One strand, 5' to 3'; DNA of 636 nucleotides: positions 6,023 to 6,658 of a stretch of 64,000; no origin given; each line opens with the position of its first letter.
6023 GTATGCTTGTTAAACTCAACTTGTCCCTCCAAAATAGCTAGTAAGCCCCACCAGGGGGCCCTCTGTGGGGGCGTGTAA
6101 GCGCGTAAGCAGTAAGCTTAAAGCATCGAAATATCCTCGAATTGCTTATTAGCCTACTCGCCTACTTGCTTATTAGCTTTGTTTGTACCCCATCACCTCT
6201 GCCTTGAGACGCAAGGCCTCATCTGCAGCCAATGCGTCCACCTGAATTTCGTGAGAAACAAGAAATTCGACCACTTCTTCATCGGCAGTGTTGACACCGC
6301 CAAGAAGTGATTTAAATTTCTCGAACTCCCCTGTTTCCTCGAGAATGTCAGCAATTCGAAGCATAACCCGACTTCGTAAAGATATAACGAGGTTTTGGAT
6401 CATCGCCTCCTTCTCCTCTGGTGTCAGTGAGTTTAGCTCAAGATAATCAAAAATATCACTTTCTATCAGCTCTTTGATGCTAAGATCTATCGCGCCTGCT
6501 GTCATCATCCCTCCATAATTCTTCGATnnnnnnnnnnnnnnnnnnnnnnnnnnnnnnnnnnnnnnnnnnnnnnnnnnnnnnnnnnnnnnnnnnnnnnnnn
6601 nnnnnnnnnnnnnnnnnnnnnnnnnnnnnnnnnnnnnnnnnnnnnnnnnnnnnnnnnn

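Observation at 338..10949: Small-giant-small-giant operon encoding a GT9 heptosyltransferase-like fusion next to a 1879-aa tandem-repeat protein: a candidate adhesin plus dedicated glycosyltransferase (BAHT-like) system with paired small acidic partner proteins.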

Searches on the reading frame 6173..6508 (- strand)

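Call 7: search_protein_families(library=pfam, proteins=[window:6173-6508:-], max_evalue=0.1)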
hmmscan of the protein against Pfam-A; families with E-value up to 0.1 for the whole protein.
window:6173-6508:- (111 aa): 1 family
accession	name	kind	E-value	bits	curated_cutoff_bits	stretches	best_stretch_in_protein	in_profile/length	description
PF14553.12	YqbF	-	0.029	14.6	27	0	51-63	24-36/43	YqbF, hypothetical protein domain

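Call 8: search_protein_families(library=ncbifam, proteins=[window:6173-6508:-], max_evalue=0.1)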
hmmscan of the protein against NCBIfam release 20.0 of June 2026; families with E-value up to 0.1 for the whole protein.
window:6173-6508:- (111 aa): 1 family
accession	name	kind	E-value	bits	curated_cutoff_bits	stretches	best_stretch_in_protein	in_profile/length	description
NF011554.0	PRK14981.1-6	equivalog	0.037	14.4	147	1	20-64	38-84/107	DNA-directed RNA polymerase subunit F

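Call 100: search_protein_families(library=padloc, proteins=[window:6173-6508:-], max_evalue=0.01)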
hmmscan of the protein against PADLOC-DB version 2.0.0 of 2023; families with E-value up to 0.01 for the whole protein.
window:6173-6508:- (111 aa): 0 families
